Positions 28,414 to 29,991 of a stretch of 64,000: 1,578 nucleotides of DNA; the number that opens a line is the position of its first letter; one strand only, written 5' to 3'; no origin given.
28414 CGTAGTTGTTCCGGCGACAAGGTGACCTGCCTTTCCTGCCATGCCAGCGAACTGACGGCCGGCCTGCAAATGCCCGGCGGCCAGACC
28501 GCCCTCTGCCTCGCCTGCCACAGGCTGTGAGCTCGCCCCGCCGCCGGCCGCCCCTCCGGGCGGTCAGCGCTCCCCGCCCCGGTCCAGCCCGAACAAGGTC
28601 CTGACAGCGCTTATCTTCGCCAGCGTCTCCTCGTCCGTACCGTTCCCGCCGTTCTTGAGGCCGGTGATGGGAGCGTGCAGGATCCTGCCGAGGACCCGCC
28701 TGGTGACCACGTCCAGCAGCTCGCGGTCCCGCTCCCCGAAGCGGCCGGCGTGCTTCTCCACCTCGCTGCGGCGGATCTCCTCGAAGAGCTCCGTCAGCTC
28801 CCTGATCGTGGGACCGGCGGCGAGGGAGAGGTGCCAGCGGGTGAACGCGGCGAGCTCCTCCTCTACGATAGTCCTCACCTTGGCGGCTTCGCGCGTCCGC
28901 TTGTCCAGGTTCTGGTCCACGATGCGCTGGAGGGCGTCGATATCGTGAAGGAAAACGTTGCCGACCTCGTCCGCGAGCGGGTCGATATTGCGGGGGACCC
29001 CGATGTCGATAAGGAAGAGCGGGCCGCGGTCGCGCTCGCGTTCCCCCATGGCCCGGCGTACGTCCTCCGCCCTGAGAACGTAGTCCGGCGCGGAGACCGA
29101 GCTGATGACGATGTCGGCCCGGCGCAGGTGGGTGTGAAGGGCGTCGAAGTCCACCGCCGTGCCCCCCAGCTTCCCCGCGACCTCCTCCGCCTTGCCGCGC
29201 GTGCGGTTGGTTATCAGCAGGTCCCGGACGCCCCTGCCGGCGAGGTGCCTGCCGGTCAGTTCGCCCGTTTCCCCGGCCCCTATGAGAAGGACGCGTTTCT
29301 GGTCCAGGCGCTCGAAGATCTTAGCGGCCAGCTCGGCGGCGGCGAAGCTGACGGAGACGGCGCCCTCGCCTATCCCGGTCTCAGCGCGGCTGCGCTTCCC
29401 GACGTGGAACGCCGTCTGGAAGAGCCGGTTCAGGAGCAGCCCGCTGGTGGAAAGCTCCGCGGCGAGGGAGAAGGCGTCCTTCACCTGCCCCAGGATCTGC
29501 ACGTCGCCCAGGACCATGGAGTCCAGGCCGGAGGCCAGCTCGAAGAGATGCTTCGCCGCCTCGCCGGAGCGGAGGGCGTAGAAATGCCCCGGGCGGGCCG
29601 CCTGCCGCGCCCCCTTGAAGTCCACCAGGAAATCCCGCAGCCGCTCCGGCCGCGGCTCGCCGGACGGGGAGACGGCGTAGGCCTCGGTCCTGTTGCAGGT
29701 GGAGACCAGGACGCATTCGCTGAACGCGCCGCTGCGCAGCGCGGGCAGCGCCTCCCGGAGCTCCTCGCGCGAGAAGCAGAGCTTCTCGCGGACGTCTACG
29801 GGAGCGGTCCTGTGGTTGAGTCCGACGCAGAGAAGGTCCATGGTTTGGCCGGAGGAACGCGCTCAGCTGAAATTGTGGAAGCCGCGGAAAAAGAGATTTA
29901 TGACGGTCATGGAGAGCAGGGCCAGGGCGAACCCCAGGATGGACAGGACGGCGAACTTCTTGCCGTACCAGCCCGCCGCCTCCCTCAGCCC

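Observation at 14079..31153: Four -24/-12 promoters with an identical core, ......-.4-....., define a local sigma-54 regulon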

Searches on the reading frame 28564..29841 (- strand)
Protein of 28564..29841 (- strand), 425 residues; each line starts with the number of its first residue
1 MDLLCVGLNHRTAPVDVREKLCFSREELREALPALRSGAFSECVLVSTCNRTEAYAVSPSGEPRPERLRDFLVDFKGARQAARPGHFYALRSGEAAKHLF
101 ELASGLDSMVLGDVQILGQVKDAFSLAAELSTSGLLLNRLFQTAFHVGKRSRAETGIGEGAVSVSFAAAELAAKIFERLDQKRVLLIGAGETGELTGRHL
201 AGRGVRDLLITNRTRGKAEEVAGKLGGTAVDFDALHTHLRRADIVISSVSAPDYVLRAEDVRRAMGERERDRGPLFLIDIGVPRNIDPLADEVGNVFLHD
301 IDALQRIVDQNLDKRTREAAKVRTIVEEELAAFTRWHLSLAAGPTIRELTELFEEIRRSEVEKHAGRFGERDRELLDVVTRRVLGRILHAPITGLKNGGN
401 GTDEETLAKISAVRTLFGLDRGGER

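Call 57: list_cluster_members(proteins=[window:28564-29841:-, window:12680-14059:+, window:37082-38593:+, window:8512-9894:+, window:33074-34981:+])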
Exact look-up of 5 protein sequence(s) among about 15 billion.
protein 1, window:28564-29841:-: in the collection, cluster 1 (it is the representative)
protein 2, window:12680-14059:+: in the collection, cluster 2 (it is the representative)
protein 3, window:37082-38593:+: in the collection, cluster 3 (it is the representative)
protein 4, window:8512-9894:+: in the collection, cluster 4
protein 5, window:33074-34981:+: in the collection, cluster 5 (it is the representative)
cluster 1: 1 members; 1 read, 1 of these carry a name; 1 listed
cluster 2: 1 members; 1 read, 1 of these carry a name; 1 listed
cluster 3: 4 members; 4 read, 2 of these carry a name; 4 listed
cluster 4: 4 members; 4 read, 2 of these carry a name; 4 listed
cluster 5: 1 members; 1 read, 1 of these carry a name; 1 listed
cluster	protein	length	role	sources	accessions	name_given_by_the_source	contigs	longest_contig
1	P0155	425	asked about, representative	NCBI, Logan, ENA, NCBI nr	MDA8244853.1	MAG: glutamyl-tRNA reductase [Elusimicrobia bacterium] | glutamyl-tRNA reductase [Elusimicrobiota bacterium]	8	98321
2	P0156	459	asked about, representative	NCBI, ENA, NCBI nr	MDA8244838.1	MAG: sigma-54 dependent transcriptional regulator [Elusimicrobia bacterium] | sigma-54 dependent transcriptional regulator [Elusimicrobiota bacterium]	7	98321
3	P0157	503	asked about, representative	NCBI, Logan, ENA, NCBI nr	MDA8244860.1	MAG: cobalamin-dependent protein [Elusimicrobia bacterium] | cobalamin-dependent protein [Elusimicrobiota bacterium]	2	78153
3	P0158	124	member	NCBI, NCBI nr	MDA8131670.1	MAG: magnesium-protoporphyrin IX monomethyl ester oxidative cyclase, partial ... | magnesium-protoporphyrin IX monomethyl ester oxidative cyclase [Elusimicrobiota bacterium]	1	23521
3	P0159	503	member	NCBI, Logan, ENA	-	-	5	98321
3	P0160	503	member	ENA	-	-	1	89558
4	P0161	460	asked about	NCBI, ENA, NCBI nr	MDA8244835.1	MAG: clostripain-related cysteine peptidase [Elusimicrobia bacterium] | clostripain-related cysteine peptidase [Elusimicrobiota bacterium]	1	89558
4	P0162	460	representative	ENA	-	-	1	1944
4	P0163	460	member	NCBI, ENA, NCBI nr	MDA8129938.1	MAG: clostripain-related cysteine peptidase [Elusimicrobia bacterium] | clostripain-related cysteine peptidase [Elusimicrobiota bacterium]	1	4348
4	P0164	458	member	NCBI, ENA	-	-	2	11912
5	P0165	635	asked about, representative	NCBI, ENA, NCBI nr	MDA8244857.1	MAG: hypothetical protein M0025_12165 [Elusimicrobia bacterium] | hypothetical protein [Elusimicrobiota bacterium]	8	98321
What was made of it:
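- Tried and rejected: *Geobacter origin.* Rejected, because the window's proteins are deposited as Elusimicrobiota MAG proteins (call 57).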
